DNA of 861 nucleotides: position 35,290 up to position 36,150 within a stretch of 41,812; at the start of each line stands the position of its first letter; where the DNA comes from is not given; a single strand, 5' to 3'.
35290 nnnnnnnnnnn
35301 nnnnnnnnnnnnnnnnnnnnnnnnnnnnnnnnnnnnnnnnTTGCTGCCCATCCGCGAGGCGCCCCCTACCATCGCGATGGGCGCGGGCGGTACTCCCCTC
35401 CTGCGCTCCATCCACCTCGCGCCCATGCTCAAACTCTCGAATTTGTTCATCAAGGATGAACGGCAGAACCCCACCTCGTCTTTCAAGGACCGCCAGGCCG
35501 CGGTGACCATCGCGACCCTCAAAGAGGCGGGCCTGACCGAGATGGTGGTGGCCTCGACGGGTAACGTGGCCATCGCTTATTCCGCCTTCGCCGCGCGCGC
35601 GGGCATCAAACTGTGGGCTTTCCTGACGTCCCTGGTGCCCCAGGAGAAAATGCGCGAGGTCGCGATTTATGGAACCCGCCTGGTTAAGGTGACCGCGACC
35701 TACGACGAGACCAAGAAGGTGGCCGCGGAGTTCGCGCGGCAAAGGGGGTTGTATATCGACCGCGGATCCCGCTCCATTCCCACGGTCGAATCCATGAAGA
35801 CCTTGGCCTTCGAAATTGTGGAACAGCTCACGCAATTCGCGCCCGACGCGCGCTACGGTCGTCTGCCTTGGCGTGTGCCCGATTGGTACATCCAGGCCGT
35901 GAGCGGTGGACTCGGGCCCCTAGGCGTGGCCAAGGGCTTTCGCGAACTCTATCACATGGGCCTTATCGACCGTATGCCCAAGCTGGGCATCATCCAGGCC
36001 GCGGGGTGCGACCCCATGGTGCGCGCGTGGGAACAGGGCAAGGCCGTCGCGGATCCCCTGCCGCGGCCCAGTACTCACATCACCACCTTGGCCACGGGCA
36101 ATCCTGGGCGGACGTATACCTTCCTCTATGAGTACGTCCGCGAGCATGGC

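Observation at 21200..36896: Nine-gene signalling operon with one kinase, three output-less HAMP/GAF membrane proteins, an orphan ParA-like ATPase and a PLP-enzyme output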

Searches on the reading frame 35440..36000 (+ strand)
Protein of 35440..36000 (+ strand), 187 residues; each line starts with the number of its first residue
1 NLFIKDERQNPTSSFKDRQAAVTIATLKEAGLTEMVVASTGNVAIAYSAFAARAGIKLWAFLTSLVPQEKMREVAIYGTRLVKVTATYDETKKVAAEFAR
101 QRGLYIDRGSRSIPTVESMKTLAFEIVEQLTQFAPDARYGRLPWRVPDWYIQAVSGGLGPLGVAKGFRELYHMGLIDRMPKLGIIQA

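Call 57: search_solved_structures(query=window:35440-36000:+, max_evalue=0.00001, show_alignments=5)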
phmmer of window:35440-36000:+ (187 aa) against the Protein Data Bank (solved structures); distinct sequences matched with E-value up to 0.00001: 10.
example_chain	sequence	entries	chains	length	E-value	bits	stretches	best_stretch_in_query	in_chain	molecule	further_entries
2zsj_A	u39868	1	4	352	3.7e-17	65.6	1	2-139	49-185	Threonine synthase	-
6cgq_A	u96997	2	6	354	2.5e-16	62.9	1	2-137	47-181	Threonine synthase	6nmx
2d1f_A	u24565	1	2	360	1.9e-15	60.1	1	3-182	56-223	Threonine synthase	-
1uim_A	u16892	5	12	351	5.2e-15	58.6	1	2-132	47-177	Threonine Synthase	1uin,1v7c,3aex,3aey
1e5x_A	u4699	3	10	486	4.7e-11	45.8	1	9-186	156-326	THREONINE SYNTHASE | THREONINE SYNTHASE 1, CHLOROPLASTIC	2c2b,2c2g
5ybw_A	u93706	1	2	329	1.7e-07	34.2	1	3-130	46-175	Aspartate racemase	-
8zkv_A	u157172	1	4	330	1.2e-06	31.5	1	3-129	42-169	L-threonine dehydratase biosynthetic IlvA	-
43cq_A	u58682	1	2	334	1.2e-06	31.4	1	3-129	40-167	L-threonine dehydratase biosynthetic IlvA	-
1tdj_A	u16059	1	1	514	5.5e-06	29.3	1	3-129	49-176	BIOSYNTHETIC THREONINE DEAMINASE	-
9d2q_A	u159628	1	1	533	5.8e-06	29.2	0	3-129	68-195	L-threonine dehydratase biosynthetic IlvA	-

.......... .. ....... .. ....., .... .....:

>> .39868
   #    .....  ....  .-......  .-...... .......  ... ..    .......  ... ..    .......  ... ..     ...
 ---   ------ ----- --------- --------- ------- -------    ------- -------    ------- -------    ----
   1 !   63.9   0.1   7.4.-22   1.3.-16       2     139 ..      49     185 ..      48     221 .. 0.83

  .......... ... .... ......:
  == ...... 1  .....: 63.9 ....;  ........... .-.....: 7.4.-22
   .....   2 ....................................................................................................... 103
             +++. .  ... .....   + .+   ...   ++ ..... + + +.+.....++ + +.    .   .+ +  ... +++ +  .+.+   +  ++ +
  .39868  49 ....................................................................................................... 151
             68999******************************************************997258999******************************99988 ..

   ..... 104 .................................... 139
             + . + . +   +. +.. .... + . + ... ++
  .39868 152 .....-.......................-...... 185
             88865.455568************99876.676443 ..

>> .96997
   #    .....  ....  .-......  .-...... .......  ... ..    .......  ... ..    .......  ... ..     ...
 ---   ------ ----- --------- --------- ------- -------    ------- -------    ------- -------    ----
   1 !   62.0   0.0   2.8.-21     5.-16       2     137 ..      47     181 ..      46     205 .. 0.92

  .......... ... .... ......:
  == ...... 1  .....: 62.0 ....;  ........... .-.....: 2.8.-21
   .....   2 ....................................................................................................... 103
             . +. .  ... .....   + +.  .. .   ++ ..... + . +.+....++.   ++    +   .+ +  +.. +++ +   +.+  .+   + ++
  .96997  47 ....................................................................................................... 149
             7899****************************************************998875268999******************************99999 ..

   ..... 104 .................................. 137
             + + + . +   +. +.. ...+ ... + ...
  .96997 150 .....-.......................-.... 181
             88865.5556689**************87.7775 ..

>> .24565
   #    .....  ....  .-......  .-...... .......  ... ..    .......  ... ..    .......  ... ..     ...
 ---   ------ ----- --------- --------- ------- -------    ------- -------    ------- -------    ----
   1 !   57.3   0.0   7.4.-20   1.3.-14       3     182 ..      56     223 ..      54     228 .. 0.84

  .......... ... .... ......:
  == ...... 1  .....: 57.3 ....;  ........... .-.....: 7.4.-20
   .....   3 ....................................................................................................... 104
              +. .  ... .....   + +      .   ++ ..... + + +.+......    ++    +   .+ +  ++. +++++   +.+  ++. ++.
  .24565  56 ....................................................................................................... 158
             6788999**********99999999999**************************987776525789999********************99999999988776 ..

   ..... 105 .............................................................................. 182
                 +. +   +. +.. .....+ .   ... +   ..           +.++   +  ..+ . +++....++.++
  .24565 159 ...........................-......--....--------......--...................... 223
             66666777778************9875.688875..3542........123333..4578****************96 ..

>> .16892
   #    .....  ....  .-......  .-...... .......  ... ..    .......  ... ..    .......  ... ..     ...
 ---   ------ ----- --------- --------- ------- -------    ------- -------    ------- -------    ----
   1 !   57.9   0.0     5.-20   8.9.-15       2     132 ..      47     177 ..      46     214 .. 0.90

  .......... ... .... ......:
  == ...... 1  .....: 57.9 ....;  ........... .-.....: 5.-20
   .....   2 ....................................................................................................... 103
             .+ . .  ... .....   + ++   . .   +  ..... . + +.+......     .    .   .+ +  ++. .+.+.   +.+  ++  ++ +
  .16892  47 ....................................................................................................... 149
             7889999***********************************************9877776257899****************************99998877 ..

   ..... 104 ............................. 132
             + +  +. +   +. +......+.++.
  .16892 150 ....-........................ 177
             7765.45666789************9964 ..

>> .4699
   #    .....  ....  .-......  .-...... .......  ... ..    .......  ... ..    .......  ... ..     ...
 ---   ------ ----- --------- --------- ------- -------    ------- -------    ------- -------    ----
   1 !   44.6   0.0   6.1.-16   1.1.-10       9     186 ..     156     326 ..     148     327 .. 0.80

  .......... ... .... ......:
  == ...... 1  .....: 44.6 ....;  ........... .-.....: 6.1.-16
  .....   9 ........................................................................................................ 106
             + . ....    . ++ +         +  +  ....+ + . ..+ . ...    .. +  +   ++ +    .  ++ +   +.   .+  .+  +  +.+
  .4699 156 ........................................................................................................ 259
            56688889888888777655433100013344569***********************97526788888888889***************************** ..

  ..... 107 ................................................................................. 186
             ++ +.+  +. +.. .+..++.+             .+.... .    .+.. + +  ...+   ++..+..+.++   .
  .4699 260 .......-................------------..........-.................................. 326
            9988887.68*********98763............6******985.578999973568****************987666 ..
